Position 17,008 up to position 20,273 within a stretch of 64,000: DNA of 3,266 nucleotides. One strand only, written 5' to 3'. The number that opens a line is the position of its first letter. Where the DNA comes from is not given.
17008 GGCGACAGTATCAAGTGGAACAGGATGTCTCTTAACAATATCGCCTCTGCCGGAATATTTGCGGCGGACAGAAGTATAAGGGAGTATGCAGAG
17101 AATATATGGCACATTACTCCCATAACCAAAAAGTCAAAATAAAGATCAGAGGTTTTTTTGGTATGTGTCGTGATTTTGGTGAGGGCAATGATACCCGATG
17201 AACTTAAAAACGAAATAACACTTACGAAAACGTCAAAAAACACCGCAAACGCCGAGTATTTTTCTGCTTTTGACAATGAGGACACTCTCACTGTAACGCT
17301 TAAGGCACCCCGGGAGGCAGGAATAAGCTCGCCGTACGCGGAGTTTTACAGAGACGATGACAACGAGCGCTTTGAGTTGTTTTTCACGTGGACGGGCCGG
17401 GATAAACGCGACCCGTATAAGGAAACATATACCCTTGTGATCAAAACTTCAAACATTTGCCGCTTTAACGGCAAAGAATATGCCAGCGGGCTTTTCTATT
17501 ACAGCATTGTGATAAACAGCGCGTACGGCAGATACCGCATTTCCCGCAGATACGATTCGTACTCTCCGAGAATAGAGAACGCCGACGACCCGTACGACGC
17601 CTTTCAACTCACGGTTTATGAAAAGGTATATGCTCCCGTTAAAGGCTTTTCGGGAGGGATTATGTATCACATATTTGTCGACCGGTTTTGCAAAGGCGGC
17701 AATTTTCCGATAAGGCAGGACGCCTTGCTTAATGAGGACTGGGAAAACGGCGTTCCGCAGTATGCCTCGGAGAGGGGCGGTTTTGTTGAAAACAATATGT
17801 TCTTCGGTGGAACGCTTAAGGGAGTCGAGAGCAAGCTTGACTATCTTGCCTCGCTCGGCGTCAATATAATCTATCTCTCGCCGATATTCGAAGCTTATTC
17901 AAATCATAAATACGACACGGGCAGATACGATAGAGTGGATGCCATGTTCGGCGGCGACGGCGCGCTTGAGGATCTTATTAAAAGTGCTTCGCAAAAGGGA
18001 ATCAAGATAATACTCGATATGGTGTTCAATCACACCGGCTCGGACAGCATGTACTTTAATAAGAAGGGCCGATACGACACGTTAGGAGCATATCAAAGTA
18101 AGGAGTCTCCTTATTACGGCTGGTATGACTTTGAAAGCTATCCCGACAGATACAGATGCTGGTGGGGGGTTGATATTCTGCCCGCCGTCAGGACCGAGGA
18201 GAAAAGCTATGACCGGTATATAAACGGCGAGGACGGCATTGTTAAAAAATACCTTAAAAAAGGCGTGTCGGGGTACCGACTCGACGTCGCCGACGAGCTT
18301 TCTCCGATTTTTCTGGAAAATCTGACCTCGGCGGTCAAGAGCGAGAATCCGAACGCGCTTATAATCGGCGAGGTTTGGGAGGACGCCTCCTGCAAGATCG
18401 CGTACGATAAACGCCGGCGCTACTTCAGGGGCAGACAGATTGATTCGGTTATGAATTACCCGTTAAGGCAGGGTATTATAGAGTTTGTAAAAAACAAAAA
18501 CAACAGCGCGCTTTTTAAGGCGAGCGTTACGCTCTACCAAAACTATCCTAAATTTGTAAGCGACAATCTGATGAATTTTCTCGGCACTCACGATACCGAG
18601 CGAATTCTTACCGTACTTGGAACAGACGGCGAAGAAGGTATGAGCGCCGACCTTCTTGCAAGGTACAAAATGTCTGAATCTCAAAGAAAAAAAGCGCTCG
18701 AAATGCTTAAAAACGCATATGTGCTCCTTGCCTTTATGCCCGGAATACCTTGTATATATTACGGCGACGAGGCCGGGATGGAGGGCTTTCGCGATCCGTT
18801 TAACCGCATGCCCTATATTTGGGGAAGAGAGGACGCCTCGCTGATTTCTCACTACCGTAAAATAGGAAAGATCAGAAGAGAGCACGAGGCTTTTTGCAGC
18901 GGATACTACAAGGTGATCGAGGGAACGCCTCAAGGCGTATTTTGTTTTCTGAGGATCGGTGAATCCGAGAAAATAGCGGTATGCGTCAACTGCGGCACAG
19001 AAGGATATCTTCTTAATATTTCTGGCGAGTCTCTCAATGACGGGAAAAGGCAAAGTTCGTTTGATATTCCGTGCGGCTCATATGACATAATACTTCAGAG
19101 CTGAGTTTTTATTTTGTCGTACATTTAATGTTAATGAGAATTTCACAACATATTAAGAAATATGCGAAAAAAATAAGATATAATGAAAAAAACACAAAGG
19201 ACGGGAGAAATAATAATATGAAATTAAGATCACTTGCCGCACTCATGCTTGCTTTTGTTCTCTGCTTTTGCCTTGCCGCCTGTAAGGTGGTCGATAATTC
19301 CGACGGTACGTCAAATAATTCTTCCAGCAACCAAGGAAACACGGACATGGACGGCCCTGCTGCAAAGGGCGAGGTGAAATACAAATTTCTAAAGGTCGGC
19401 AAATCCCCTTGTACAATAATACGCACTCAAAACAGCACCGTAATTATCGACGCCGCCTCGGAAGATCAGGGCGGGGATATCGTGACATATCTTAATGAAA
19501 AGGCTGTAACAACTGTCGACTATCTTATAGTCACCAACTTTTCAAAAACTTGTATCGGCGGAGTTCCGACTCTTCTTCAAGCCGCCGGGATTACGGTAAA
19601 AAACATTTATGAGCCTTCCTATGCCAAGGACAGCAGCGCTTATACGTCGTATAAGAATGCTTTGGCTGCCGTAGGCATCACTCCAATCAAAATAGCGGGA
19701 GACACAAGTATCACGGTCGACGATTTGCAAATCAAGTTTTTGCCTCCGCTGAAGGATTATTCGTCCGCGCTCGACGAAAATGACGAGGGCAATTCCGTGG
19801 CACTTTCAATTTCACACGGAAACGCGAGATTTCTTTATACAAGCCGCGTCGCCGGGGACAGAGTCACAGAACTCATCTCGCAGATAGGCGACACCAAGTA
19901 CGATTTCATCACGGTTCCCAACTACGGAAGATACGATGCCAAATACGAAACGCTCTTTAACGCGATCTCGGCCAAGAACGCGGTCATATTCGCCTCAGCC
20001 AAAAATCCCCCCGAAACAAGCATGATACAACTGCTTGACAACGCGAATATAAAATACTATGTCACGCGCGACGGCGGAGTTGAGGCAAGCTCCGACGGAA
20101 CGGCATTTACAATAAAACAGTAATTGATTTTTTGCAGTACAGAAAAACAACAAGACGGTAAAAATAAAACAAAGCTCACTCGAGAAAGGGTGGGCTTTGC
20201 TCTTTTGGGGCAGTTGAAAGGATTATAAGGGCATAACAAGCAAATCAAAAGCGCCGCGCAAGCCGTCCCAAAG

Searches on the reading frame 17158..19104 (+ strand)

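Call 9: search_protein_families(library=ncbifam, proteins=[window:17158-19104:+], max_evalue=0.01)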
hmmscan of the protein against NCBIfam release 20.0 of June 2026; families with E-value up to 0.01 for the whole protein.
window:17158-19104:+ (648 aa): 32 families (the best 25 are shown)
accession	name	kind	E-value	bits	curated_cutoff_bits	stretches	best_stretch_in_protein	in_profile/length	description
NF011083.0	PRK14510.1-2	equivalog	8.7e-145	483.9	1322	1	111-614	111-620/1186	bifunctional glycogen debranching protein GlgX/4-alpha-glucanotransferase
NF041090.1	Cyc-maltodext_AglB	equivalog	1.1e-85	288.2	540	1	167-616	8-408/470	cyclomaltodextrinase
NF008051.0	PRK10785.1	equivalog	4.8e-79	266.2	568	1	166-616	121-562/607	maltodextrin glucosidase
TIGR02403.1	trehalose_treC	equivalog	1.1e-31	110.1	799.05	2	213-305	19-112/544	alpha,alpha-phosphotrehalase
NF007051.0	PRK09505.1-1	equivalog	5.8e-26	90.7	864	2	188-296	207-329/686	alpha-amylase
TIGR02456.1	treS_nterm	equivalog_domain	1.9e-25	89.4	678.35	2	209-331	16-131/539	maltose alpha-D-glucosyltransferase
NF051899.1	BetGalacBglAAgro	equivalog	6e-25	87.6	900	2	209-302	16-110/537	beta-galactosidase BglA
NF041321.1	Alpha-amyl_MalA_Halo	equivalog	2.1e-24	85.9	875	2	209-405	270-454/666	alpha-amylase MalA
NF008183.0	PRK10933.1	subfamily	4.1e-22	78.6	535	1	195-338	8-147/551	alpha,alpha-phosphotrehalase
TIGR02401.1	trehalose_TreY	equivalog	1.4e-19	69.9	498.65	1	219-327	14-120/838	malto-oligosyltrehalose synthase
NF007060.0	PRK09505.2-5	equivalog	3.2e-19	68.4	790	2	193-296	208-325/690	alpha-amylase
NF007059.0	PRK09505.2-4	equivalog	7.8e-19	67.4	865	2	200-296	204-319/683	alpha-amylase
NF007052.0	PRK09505.1-2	equivalog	9e-18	63.8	749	1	188-297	197-320/677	alpha-amylase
NF007053.0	PRK09505.1-3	equivalog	9.8e-17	60.3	1269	2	197-298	203-323/687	alpha-amylase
NF007054.0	PRK09505.1-4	equivalog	3.3e-16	58.8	1385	1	192-298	196-321/676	alpha-amylase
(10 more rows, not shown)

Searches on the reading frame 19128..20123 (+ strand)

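Call 6: search_protein_families(library=pfam, proteins=[window:19128-20123:+], max_evalue=0.01)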
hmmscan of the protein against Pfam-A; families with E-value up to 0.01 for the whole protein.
window:19128-20123:+ (331 aa): 0 families

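Call 9: search_protein_families(library=ncbifam, proteins=[window:19128-20123:+], max_evalue=0.01)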
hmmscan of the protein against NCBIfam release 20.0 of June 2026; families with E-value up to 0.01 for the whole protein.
window:19128-20123:+ (331 aa): 6 families
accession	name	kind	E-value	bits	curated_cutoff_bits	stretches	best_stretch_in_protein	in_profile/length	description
NF049846.1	blaAHM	exception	3.2e-49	167.4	590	1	50-331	32-304/304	AHM family subclass B3-like metallo-beta-lactamase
TIGR00361.1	ComEC_Rec2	equivalog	1.9e-06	26.3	190.05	1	86-314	444-660/663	DNA internalization-related competence protein ComEC/Rec2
NF033088.2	bla_subclass_B1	equivalog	0.00046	19.9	200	1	93-157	31-95/217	subclass B1 metallo-beta-lactamase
NF045721.1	blaBMHC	exception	0.0005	19.5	550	1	31-148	1-122/253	BMHC family subclass B1 metallo-beta-lactamase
NF041441.1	blaCIM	exception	0.0014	18.2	490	1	90-147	58-118/250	CIM family subclass B1 metallo-beta-lactamase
NF041758.1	B1_blaCHM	exception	0.0025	17.1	475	1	90-149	55-117/246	CHM family subclass B1 metallo-beta-lactamase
